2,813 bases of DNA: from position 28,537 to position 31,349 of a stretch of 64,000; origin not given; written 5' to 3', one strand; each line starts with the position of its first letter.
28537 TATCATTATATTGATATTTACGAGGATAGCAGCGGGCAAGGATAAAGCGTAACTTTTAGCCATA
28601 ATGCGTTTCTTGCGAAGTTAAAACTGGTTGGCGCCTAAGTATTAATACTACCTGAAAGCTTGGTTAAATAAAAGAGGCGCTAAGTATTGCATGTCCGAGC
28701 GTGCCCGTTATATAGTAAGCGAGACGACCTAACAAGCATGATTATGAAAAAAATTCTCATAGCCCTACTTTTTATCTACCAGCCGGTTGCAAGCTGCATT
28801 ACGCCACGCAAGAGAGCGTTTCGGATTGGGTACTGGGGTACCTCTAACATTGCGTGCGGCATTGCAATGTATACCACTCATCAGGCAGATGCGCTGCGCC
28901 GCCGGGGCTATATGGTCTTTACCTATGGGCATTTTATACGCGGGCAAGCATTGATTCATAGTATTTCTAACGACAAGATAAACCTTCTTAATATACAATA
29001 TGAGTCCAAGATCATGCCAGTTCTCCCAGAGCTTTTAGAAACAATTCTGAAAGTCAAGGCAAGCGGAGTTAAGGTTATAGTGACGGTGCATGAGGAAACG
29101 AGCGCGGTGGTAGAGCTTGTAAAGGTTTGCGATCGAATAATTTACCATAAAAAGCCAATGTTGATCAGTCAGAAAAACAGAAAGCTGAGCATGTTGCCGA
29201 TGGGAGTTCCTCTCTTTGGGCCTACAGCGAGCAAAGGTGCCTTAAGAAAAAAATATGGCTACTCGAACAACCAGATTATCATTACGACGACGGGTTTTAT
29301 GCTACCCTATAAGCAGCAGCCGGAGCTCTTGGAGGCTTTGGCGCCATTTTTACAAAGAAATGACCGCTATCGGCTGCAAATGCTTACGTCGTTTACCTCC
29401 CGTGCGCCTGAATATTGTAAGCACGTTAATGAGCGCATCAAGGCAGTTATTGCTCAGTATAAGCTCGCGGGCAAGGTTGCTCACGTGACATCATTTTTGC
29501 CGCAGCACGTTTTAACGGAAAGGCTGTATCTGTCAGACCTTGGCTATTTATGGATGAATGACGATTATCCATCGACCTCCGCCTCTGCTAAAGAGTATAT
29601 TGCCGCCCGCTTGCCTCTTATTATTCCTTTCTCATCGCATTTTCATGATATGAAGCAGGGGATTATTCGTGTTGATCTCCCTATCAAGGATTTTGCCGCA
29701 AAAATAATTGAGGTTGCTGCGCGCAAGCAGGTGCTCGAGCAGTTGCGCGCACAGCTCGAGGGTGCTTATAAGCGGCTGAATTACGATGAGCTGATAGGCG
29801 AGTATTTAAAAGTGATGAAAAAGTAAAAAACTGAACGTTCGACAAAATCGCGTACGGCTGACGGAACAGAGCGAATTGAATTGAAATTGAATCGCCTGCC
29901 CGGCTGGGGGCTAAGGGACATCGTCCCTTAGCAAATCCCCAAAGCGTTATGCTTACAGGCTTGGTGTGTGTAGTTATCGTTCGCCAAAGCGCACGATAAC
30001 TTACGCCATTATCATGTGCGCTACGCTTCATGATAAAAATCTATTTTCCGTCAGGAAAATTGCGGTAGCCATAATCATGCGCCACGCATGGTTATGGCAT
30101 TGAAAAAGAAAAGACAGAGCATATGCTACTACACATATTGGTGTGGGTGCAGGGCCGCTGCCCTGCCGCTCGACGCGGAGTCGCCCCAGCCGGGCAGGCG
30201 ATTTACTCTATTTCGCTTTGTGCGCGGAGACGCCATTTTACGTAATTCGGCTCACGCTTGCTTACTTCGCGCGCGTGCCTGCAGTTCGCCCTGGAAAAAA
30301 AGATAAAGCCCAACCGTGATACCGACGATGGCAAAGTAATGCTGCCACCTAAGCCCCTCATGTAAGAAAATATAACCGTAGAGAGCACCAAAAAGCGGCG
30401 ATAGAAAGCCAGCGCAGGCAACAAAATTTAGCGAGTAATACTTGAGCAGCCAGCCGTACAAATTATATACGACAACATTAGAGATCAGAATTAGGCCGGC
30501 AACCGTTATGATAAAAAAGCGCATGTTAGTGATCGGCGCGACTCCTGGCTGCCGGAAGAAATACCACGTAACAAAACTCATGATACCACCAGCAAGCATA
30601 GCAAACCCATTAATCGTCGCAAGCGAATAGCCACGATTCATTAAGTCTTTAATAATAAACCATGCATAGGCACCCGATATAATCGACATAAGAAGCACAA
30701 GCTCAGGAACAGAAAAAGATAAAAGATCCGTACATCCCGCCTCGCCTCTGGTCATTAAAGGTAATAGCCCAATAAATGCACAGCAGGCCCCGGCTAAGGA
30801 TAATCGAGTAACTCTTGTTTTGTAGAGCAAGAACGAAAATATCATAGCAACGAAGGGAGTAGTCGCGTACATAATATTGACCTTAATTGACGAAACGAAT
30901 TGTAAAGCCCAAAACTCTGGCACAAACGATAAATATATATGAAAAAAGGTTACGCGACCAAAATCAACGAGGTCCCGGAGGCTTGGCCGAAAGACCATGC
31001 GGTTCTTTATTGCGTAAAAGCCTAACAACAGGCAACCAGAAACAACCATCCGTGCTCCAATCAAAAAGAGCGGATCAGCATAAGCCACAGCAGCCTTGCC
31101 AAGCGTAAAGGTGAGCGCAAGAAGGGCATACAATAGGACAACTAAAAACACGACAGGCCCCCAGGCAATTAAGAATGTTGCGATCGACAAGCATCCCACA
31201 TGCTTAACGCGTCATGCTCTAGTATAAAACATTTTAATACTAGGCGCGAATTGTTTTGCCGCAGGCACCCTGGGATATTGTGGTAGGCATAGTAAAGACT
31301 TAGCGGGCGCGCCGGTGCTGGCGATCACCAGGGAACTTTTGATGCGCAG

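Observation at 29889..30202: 314-bp non-coding unit with perfect 20-nt terminal inverted repeats enclosing six consecutive hairpins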

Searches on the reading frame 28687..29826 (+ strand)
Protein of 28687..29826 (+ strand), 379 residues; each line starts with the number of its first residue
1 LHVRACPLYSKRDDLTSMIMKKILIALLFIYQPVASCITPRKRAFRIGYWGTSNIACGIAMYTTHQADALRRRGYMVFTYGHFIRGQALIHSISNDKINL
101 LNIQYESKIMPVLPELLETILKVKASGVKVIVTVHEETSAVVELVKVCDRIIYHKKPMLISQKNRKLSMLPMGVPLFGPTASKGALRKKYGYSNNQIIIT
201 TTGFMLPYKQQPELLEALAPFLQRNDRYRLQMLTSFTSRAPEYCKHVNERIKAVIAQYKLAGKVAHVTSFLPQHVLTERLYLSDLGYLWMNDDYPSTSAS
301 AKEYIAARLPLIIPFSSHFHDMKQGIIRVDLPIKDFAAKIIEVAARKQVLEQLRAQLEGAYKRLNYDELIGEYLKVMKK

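Call 13: search_protein_families(library=pfam, proteins=[window:28687-29826:+])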
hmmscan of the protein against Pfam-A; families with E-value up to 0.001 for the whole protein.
window:28687-29826:+ (379 aa): 0 families

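Call 56: search_protein_families(library=ncbifam, proteins=[window:28687-29826:+], max_evalue=0.1)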
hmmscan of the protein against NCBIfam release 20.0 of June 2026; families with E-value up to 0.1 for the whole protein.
window:28687-29826:+ (379 aa): 0 families

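Call 57: search_solved_structures(query=window:28687-29826:+, max_evalue=1)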
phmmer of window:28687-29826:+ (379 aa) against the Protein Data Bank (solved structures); distinct sequences matched with E-value up to 1: 0.
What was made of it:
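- Tried and rejected: It has no Pfam, NCBIfam or PDB hit, and its sequence does not suggest a nuclease (calls 13, 56, 57).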

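Call 62: find_encoding_contigs(protein=window:28687-29826:+, flank=3000, max_places=10)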
Protein window:28687-29826:+ (379 aa): 3 contigs read that carry it; 3 places shown.
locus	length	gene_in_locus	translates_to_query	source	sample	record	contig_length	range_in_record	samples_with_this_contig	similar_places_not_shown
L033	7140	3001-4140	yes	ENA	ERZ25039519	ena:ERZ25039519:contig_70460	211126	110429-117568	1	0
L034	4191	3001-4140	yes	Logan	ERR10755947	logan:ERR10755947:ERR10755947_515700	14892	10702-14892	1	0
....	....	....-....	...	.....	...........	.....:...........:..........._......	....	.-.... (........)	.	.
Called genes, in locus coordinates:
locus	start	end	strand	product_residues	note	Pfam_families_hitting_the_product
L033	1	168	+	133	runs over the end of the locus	-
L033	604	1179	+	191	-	-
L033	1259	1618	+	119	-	-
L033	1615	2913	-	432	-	PF00324:AA_permease, PF13520:AA_permease_2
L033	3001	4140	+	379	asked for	-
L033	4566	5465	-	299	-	PF00892:EamA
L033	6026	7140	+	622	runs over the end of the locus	PF12796:Ank_2, PF13606:Ank_3 (faint), PF13637:Ank_4 (faint), PF13857:Ank_5, PF00023:Ank (weak)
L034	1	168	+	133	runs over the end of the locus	-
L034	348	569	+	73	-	-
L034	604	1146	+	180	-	-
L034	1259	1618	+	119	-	-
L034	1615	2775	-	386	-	PF00324:AA_permease, PF13520:AA_permease_2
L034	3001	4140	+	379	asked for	-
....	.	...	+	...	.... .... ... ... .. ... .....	?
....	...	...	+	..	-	-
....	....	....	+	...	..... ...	-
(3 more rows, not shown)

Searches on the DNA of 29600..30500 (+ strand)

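Call 6: search_rna_families(source=window, start=29600, end=30500, threshold=evalue, max_evalue=10)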
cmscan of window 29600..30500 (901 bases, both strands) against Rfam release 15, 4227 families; matches with E-value up to 10: 7.
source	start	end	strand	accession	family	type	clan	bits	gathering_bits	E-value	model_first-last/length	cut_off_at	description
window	30067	30099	+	RF03633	mir-5882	Gene; miRNA;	-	22.4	95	0.22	1-77/77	no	mir-5882 microRNA precursor family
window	30058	30111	+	RF01826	SAM_V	Cis-reg; riboswitch;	-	21.7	41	0.71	1-66/66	no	SAM-V (S-adenosyl methionine) riboswitch aptamer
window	29770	29836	+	RF01183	SNORD19B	Gene; snRNA; snoRNA; CD-box;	CL00048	19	50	4.7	1-84/84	no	Small nucleolar RNA SNORD19B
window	30272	30308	-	RF02219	ZNRD1-AS1_2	Gene; lncRNA;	-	16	60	0.33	1-76/76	no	ZNRD1 antisense RNA 1 conserved region 2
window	30065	30101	+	RF04242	mir-5595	Gene; miRNA;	-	15.9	100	7.1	1-72/72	no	mir-5595 microRNA precursor family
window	29808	29863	+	RF01312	sR9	Gene; snRNA; snoRNA; CD-box;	-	14.4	36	8.7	1-55/55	no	Small nucleolar RNA sR9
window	29782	29836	+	RF01144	sR17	Gene; snRNA; snoRNA; CD-box;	-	11.3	36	9.1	1-55/55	no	Small nucleolar RNA sR17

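Call 50: search_dna_similar(query=window:29827-30251:+, collection=plasmids, mode=distant, max_evalue=0.01)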
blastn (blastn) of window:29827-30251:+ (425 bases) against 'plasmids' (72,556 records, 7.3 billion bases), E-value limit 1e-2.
No match.

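Call 51: search_dna_similar(query=window:29827-30251:+, collection=phages, mode=distant, max_evalue=0.01)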
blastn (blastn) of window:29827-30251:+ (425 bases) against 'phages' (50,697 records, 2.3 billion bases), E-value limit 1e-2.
No match.
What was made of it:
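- Tried and rejected: Distant blastn searches against both collections found nothing (calls 50, 51).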

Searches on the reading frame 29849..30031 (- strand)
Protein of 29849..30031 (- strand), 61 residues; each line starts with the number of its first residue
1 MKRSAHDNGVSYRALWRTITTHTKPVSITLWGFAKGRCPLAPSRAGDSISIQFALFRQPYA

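Call 27: find_homologous_proteins(query=window:29849-30031:-, max_evalue=0.01)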
Query seq(61 aa): no candidate shares three 5-residue words with the query. No homologue found.

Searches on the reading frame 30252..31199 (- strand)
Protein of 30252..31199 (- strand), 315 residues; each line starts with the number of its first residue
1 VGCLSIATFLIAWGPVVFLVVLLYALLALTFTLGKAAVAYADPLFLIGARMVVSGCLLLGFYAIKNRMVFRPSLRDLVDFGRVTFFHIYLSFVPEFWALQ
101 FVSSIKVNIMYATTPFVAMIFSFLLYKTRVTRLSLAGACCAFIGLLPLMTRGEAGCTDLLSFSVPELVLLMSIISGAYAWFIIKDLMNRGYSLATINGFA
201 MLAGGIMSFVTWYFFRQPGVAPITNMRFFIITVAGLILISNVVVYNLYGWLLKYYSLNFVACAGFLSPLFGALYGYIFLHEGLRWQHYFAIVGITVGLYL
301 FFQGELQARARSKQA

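Call 13: search_protein_families(library=pfam, proteins=[window:30252-31199:-])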
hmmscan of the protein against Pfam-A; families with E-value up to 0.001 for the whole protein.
window:30252-31199:- (315 aa): 1 family
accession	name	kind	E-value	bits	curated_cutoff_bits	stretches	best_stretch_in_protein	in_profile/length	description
PF00892.27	EamA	-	9.4e-29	100.8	28.2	2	17-146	4-131/135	EamA-like transporter family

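Call 15: find_encoding_contigs(protein=window:30252-31199:-, flank=10000, max_places=10)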
Protein window:30252-31199:- (315 aa): no gene with exactly this product is on record in the collection.

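Call 82: find_encoding_contigs(protein=window:30255-31151:-, flank=3000, max_places=10)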
Protein seq(299 aa) (299 aa): 3 contigs read that carry it; 3 places shown.
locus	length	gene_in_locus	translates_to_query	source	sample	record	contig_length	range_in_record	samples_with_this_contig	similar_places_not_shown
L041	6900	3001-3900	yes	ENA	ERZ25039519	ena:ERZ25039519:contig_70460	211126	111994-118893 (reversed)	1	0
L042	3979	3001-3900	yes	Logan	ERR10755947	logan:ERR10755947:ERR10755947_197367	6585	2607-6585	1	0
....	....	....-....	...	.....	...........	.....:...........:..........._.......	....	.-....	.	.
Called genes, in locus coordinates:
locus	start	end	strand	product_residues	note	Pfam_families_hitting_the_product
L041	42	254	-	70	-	-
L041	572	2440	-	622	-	PF12796:Ank_2, PF13606:Ank_3 (faint), PF13637:Ank_4 (faint), PF13857:Ank_5, PF00023:Ank (weak)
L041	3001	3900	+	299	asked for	PF00892:EamA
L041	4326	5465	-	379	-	-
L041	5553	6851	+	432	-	PF00324:AA_permease, PF13520:AA_permease_2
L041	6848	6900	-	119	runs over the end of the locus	-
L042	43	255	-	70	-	-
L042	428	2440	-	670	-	PF12796:Ank_2, PF13606:Ank_3 (faint), PF13637:Ank_4 (faint), PF00023:Ank (weak), PF13857:Ank_5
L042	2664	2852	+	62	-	-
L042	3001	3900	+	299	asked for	PF00892:EamA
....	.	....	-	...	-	?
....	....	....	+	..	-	-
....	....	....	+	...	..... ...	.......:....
